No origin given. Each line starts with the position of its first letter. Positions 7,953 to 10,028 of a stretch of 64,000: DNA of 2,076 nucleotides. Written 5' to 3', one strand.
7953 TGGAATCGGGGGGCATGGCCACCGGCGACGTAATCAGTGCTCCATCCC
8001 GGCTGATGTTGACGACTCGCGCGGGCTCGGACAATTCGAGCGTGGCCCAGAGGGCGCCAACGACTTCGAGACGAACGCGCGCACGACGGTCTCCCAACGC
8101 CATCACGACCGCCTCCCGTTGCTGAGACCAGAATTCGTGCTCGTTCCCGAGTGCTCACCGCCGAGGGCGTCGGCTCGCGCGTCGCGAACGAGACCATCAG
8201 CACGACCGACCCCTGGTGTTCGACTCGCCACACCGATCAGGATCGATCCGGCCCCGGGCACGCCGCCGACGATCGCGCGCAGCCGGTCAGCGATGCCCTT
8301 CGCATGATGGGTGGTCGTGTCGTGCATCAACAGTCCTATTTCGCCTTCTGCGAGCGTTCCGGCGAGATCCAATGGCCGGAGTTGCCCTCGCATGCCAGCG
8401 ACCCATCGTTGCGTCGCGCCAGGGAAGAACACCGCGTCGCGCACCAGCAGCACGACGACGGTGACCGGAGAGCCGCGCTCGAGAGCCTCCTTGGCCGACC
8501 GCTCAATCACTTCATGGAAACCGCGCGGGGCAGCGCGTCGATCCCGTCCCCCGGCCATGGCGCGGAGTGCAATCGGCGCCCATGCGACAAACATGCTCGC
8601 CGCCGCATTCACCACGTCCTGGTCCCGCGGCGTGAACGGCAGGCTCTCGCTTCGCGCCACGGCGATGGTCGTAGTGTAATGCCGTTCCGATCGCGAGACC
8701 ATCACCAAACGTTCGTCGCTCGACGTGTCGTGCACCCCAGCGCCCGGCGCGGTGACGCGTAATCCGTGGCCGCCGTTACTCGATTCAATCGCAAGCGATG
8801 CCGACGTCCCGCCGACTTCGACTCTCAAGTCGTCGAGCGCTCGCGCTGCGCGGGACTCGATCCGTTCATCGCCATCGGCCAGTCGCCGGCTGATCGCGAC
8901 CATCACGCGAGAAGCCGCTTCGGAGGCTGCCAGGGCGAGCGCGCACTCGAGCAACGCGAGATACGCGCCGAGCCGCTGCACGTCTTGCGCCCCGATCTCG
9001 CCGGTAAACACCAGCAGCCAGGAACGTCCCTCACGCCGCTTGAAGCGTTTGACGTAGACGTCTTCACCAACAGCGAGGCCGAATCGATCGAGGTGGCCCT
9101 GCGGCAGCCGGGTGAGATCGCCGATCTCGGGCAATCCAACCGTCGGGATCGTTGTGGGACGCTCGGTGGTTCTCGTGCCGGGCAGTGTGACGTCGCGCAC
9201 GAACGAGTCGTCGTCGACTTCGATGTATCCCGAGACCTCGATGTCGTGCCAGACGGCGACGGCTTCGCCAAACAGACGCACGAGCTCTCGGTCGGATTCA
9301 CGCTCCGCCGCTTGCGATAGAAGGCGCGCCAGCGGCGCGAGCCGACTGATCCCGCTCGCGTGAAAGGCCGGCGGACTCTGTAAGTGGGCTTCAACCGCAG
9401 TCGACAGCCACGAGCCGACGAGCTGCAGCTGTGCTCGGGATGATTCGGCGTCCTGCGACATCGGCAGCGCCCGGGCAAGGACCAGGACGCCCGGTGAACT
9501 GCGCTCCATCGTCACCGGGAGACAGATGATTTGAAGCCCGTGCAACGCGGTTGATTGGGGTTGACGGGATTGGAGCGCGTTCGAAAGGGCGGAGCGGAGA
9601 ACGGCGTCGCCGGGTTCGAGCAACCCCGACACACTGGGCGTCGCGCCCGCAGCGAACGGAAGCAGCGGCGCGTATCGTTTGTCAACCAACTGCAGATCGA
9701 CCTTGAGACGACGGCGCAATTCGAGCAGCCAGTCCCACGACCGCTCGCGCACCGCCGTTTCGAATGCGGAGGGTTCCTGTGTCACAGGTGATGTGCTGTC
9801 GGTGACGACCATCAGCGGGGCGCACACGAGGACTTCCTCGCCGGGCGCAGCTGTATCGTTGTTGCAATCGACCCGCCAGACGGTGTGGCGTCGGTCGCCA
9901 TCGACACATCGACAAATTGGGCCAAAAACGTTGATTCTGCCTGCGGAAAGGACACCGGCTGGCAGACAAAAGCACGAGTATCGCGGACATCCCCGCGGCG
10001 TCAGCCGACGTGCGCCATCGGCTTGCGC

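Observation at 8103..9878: Degenerate GGDEF protein that keeps the I-site: candidate c-di-GMP receptor co-transcribed with a PilZ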

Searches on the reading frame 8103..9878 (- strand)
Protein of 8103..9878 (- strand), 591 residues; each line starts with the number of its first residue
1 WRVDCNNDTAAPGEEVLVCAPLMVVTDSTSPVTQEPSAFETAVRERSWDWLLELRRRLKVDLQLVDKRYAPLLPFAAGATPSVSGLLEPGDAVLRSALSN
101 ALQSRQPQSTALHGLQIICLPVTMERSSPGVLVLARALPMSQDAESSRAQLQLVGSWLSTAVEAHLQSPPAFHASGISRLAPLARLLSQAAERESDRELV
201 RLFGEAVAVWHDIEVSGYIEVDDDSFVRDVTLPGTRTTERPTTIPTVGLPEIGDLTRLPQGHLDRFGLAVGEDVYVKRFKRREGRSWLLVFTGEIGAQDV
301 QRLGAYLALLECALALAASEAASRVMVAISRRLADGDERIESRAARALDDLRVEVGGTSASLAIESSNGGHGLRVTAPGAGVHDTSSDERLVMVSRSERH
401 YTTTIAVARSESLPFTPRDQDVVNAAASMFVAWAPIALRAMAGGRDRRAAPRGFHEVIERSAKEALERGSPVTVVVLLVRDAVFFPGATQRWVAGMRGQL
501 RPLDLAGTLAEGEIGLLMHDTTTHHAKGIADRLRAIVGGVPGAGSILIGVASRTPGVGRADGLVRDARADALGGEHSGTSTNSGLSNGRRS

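Call 3: search_protein_families(library=pfam, proteins=[window:8103-9878:-], max_evalue=1)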
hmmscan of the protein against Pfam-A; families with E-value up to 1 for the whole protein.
window:8103-9878:- (591 aa): 1 family
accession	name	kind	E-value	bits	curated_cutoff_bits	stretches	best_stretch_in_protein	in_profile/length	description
PF13492.12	GAF_3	-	0.0065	17.3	27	1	108-163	74-128/129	GAF domain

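Call 5: find_homologous_proteins(query=window:8103-9878:-, max_evalue=0.001)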
Query window:8103-9878:- (591 aa): 210 proteins with E <= 0.001 among 8000 candidates; the best 120 are listed.
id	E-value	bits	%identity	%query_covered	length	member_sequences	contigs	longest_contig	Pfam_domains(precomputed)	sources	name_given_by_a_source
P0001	0.0e+0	1234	100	97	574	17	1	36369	-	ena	-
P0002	0.0e+0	1067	87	97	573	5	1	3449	-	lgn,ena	-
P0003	0.0e+0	1051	86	97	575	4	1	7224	-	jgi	jgi:hypothetical protein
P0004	9.2e-292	987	99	79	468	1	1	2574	-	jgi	jgi:hypothetical protein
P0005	5.0e-281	952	77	97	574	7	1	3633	-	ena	-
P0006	1.4e-280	950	77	97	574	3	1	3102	-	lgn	-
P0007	6.9e-279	945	75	99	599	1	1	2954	-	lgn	-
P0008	3.7e-278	942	75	100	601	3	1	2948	-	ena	-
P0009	1.3e-277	940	74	100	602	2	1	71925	-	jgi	-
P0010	5.7e-274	928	76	96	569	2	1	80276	-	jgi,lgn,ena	-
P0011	2.9e-273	926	77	96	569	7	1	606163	-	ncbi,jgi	ncbi:MAG TPA: hypothetical protein VGF24_04485 [Vicinamibacterales bacterium]|jgi:hypothetical prote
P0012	2.9e-267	906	74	96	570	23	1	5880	-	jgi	jgi:hypothetical protein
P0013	1.1e-265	901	74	95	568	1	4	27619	-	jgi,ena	-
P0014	3.7e-265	899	74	96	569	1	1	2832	-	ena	-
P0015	7.8e-262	888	73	96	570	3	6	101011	-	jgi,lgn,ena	-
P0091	8.4e-198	677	58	96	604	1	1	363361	-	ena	-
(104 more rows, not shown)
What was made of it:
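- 8103..9827 (-): CDS of protein X. It is 574 aa from GTG 9827, or 569 aa from the conserved ATG 9812. Stop is TGA 8105..8103. The identical 574-aa database protein is P0001 (call 5).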

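Call 6: search_solved_structures(query=window:8103-9878:-, max_evalue=10, show_alignments=3)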
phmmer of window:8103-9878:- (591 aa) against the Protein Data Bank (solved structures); distinct sequences matched with E-value up to 10: 2.
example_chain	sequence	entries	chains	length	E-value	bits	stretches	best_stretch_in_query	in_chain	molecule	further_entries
8wcn_A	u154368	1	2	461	0.035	16.3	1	492-568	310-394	Diguanylate cyclase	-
8b0v_A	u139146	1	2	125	0.95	11.5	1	269-299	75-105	LexA repressor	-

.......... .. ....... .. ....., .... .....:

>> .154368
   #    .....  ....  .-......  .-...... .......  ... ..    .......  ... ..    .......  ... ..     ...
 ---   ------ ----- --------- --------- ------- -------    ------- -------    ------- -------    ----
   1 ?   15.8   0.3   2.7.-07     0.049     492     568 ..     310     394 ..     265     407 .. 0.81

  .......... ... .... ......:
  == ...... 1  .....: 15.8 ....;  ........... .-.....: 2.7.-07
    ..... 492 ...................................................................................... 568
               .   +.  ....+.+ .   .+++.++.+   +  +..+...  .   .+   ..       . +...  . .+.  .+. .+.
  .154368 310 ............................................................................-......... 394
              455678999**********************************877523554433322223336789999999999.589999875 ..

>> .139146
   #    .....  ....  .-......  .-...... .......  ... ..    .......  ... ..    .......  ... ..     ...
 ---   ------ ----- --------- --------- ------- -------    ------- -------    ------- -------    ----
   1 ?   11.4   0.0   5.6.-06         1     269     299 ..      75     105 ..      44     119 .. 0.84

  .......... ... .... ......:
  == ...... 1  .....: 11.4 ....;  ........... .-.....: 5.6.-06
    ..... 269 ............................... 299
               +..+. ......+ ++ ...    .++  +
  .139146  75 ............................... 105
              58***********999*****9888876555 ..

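Call 10: search_solved_structures(query=A1, max_evalue=10, show_alignments=4)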
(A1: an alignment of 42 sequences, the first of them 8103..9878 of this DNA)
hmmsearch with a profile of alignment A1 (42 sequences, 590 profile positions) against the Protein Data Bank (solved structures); distinct sequences matched with E-value up to 10: 10.
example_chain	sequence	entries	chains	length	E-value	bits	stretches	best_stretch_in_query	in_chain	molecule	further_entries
3ign_A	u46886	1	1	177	0.0019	20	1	493-541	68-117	Diguanylate cyclase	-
8wcn_A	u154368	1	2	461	0.029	16.1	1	498-569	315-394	Diguanylate cyclase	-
1w25_A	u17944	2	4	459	0.064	14.9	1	498-583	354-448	STALKED-CELL DIFFERENTIATION CONTROLLING PROTEIN | RESPONSE REGULATOR PLED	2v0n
2wb4_A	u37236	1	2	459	0.065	14.9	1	498-583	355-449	DIGUANYLATE CYCLASE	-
9g86_A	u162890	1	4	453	0.079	14.7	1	498-581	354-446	Response regulator PleD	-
9g85_A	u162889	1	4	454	0.079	14.6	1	498-581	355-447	Response regulator PleD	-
5xgb_A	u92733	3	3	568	0.4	12.3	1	498-577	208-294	Uncharacterized protein | Uncharacterized protein PA0861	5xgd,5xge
3i5b_A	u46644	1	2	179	0.66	11.6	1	492-561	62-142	WspR response regulator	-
3i5c_A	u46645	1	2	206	0.92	11.1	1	492-561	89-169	Fusion of General control protein GCN4 and WSPR response regulator protein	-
5l80_A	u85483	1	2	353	1.2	10.7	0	293-355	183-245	Maternal protein exuperantia,Maternal protein exuperantia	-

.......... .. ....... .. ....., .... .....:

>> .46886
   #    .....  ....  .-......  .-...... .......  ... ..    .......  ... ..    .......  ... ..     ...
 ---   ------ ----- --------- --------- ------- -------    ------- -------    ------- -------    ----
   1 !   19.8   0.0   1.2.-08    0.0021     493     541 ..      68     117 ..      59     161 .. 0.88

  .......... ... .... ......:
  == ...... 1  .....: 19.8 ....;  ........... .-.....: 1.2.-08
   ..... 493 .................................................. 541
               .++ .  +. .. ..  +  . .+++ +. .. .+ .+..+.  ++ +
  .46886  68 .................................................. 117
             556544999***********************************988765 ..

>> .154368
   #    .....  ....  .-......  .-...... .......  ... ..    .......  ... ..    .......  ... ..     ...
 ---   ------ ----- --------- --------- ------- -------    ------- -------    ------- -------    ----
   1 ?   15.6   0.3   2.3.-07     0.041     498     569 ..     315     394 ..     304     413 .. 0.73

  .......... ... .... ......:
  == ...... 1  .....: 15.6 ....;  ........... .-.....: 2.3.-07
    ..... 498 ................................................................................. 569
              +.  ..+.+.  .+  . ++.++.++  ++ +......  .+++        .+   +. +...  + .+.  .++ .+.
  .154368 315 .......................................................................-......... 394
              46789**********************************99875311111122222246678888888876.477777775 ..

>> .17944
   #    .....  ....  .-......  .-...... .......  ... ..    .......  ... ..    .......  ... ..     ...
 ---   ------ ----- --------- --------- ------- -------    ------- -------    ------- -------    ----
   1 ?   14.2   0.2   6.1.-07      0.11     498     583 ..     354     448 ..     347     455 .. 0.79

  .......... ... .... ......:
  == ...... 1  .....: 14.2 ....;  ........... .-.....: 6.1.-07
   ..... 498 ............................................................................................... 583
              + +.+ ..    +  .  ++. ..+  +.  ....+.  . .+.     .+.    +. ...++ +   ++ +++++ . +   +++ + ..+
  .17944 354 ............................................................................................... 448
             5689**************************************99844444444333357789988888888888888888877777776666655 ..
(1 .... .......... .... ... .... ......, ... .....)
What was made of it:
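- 8367..8378 (-): RPLD, the I-site RxxD (R501, D504). It aligns to PleD R359/D362 (call 10).
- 8283..8285 (-): R532, the third I-site residue (PleD R390 equivalent). It aligns to the first R of PleD AERIR (call 10).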

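Call 14: find_encoding_contigs(protein=P0011, flank=10000, max_places=3)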
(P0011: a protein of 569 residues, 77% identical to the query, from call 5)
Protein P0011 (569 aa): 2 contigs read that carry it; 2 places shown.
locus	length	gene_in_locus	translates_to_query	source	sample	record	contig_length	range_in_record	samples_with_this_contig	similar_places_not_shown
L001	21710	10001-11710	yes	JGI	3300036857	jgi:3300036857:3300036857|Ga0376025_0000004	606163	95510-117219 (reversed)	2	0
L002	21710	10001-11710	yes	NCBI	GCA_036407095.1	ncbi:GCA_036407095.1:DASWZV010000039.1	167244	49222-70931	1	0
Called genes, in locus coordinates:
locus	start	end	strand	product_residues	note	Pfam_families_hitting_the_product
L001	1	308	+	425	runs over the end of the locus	PF00005:ABC_tran, PF14524:Wzt_C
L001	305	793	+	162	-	PF01467:CTP_transf_like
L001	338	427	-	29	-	-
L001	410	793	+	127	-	PF01467:CTP_transf_like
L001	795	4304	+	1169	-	PF17757:UvrB_inter, PF21132:MFD_D3 (weak), PF02559:CarD_TRCF_RID, PF00270:DEAD, PF04851:ResIII, PF00271:Helicase_C, PF03461:TRCF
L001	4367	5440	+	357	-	PF13624:SurA_N_3, PF09312:SurA_N (weak), PF22506:Cj1289-like_C (faint), PF13145:Rotamase_2, PF13616:Rotamase_3, PF00639:Rotamase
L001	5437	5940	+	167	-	PF02357:NusG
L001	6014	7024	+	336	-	PF01207:Dus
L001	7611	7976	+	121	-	PF00072:Response_reg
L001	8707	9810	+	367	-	PF00158:Sigma54_activat, PF01078:Mg_chelatase (faint), PF14532:Sigma54_activ_2, PF00004:AAA (weak), PF07728:AAA_5, PF25601:AAA_lid_14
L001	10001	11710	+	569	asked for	-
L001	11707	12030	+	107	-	PF07238:PilZ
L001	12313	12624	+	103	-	PF07238:PilZ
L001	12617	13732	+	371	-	PF00158:Sigma54_activat, PF01078:Mg_chelatase (faint), PF13191:AAA_16 (weak), PF14532:Sigma54_activ_2, PF25601:AAA_lid_14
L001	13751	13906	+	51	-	-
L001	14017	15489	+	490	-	PF01590:GAF, PF13185:GAF_2, PF13492:GAF_3 (weak), PF00990:GGDEF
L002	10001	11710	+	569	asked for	-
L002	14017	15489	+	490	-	PF01590:GAF, PF13185:GAF_2, PF13492:GAF_3 (weak), PF00990:GGDEF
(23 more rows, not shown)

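Call 15: find_encoding_contigs(protein=P0091, flank=10000, max_places=3)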
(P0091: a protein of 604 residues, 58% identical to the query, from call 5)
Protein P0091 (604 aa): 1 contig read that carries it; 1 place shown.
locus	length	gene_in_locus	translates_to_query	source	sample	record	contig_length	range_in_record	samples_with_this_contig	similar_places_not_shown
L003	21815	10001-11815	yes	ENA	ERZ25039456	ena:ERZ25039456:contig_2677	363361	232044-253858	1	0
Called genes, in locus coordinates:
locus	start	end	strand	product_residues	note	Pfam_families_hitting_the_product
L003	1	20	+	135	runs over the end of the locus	PF01467:CTP_transf_like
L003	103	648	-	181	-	-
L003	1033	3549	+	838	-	PF02559:CarD_TRCF_RID, PF00270:DEAD, PF04851:ResIII, PF00271:Helicase_C, PF03461:TRCF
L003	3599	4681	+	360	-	PF13623:SurA_N_2 (faint), PF13624:SurA_N_3, PF09312:SurA_N, PF13145:Rotamase_2, PF13616:Rotamase_3, PF00639:Rotamase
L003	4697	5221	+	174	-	PF02357:NusG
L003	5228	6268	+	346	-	PF01207:Dus, PF01791:DeoC (faint)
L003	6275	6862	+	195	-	PF01380:SIS (faint), PF13580:SIS_2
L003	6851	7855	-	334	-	-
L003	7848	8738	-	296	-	-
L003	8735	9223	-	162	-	-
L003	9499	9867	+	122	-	PF00072:Response_reg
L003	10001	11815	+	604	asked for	-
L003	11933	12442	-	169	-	-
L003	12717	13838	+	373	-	PF00158:Sigma54_activat, PF01078:Mg_chelatase (faint), PF13191:AAA_16 (weak), PF14532:Sigma54_activ_2, PF25601:AAA_lid_14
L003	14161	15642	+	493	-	PF13492:GAF_3 (faint), PF01590:GAF, PF13185:GAF_2, PF00990:GGDEF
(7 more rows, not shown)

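Call 16: predict_structure(alignment_id=A1)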
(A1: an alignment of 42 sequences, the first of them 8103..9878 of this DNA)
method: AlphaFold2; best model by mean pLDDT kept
length: 591 residues; sequences in the alignment: 42
mean_pLDDT: 74.3   pTM: 0.55
mean pLDDT of the five models: 74.3, 73.7, 69.0, 64.3, 63.6
residues with pLDDT >= 90: 69; 70-90: 348; 50-70: 99; < 50: 75
segments of 3 or more residues with pLDDT < 50: 1-33, 171-177, 382-386, 444-452, 574-591
pLDDT, mean of each block of 10 residues (from residue 1): 27 29 31 64 69 67 85 62 76 88 87 87 73 81 73 80 67 50 81 87 84 87 86 59 83 76 68 84 81 83 88 89 89 78 92 90 81 79 55 78 87 83 90 82 49 77 89 86 64 82 85 86 78 67 70 78 83 45 28 37
secondary structure, 60 per line:
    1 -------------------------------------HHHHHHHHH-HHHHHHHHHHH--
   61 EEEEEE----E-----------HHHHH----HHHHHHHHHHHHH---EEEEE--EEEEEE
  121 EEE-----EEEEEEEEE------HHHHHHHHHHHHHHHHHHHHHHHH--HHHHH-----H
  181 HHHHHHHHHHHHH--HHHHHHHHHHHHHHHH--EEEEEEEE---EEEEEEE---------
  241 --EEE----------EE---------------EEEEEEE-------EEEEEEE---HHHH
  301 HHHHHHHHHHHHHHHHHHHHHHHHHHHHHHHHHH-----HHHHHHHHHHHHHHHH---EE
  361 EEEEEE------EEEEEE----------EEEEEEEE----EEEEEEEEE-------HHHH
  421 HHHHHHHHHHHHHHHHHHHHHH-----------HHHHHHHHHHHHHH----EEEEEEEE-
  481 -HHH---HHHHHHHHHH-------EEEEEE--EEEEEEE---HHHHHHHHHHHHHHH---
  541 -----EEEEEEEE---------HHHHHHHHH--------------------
elements in order: H38-46 H48-58 E61-66 H83-87 H92-104 E108-112 E115-123 E129-137 H144-167 H170-174 H180-193 H196-211 E214-221 E225-231 E243-245 E273-279 E287-293 H297-334 H340-355 E359-366 E373-378 E389-396 E401-409 H417-442 H454-467 E472-479 H488-497 E505-510 E513-519 H523-537 E546-553 H563-571
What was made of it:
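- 8553..9767 (-): Three predicted alpha/beta sensor-type (GAF/PAS-like) domains: residues 38-167, 180-334 and 340-442 of the 591-aa translation of 8103..9878. AlphaFold model, pLDDT 74 (call 16).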

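Call 20: search_protein_representatives(alignment_id=A1)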
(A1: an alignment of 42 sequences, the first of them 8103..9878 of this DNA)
Query: 42 sequences, 590 profile positions. Proteins with E-value up to 0.001 (for the whole library): 478; up to 1e-10: 337; up to 1e-30: 182. The best 150 are listed.
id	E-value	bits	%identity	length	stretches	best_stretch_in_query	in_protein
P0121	1.5e-235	799.7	-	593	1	21-588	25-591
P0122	1.5e-150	519.0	-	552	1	32-581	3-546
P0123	1.6e-150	518.9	-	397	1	122-473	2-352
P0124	2.0e-132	459.2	-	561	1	24-575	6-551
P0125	1.4e-127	443.1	-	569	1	21-574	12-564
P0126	7.6e-127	440.7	-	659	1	27-578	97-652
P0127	5.9e-121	421.3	-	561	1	36-571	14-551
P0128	7.1e-121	421.0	-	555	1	35-570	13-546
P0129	3.6e-120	418.7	-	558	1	30-579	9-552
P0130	8.0e-118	410.9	-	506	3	85-244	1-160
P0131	1.5e-114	400.1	-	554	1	35-575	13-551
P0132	2.4e-113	396.1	-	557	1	25-570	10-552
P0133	1.0e-111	390.7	-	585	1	38-573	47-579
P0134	5.8e-110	385.0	-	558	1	30-577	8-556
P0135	1.2e-109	383.9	-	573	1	34-578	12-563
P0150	1.3e-93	331.0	-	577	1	29-580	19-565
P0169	2.6e-76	273.8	-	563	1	20-576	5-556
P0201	8.5e-63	229.2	-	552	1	41-570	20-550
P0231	1.4e-50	188.9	-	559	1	48-576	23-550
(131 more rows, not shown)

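Call 26: fold_search(model_id=the predicted structure, library=pdb)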
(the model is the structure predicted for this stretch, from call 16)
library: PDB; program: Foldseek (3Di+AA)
matches with E <= 10: 922; with E <= 0.001: 134
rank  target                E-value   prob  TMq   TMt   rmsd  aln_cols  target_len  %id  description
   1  6et7_A                2.8e-12  1.00  0.23  0.21  31.2       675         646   13  Activated heterodimer of the bacteriophytochrome regulated diguanylyl cyclase variant - S505V A526V - from Idiomarina  (released 2018-06-13)
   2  5llx_A                3.0e-12  1.00  0.25  0.22  32.2       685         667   11  Bacteriophytochrome activated diguanylyl cyclase from Idiomarina species A28L with GTP bound (released 2017-03-15)
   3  5llw_A                4.1e-12  1.00  0.24  0.22  30.8       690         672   11  Bacteriophytochrome activated diguanylyl cyclase from Idiomarina species A28L (released 2017-03-15)
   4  5llx_B                5.0e-12  1.00  0.22  0.20  31.9       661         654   12  Bacteriophytochrome activated diguanylyl cyclase from Idiomarina species A28L with GTP bound (released 2017-03-15)
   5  9cmf_A                7.6e-12  1.00  0.23  0.19  26.7       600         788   10  Substrate bound DosP (released 2024-11-20)
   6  6et7_B                2.3e-11  1.00  0.23  0.22  32.0       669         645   12  Activated heterodimer of the bacteriophytochrome regulated diguanylyl cyclase variant - S505V A526V - from Idiomarina  (released 2018-06-13)
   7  9bkv_A                2.3e-11  1.00  0.20  0.16  25.1       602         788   11  DosP R97A bent form (released 2024-11-20)
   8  9ce0_B                7.8e-11  1.00  0.23  0.19  22.3       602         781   10  DosP Apo Bent form (released 2024-11-20)
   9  9bkv_B                5.3e-10  1.00  0.22  0.18  24.7       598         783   10  DosP R97A bent form (released 2024-11-20)
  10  9bgv_A                9.9e-10  1.00  0.24  0.19  26.2       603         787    9  DosP R97A straight form (released 2024-11-20)
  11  9cdr_A                3.4e-09  1.00  0.24  0.19  23.9       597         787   10  DosP Apo straight form (released 2024-11-20)
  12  8w26                  1.2e-07  1.00  0.23  0.32  11.7       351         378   12  X-ray crystal structure of the GAF-PHY domains of SyB-Cph1 (released 2024-05-22)
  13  7jsr_A                2.8e-07  0.99  0.13  0.06  22.7       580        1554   12  Crystal structure of the large glutamate dehydrogenase composed of 180 kDa subunits from Mycobacterium smegmatis (released 2021-06-09)
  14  5hsq                  3.9e-07  1.00  0.21  0.24  20.2       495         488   14  The surface engineered photosensory module (PAS-GAF-PHY) of the bacterial phytochrome Agp1 (AtBphP1) in the Pr form, chr (released 2016-08-03)
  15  8u63_A                4.1e-07  1.00  0.22  0.26  20.1       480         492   10  Cryo-EM structure of PsBphP in Pfr state, Dimer of Dimers PSM only (released 2024-08-21)
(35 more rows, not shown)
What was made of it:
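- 8553..9767 (-): Foldseek top hits are PAS-GAF-PHY-GGDEF phytochrome cyclases and DosP, E about 3e-12 (call 26).
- On GAF / PAS sensor domains (N-terminal region): The fold-level match to PAS-GAF-PHY modules has E about 1e-7 to 1e-12 but low TM (call 26).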
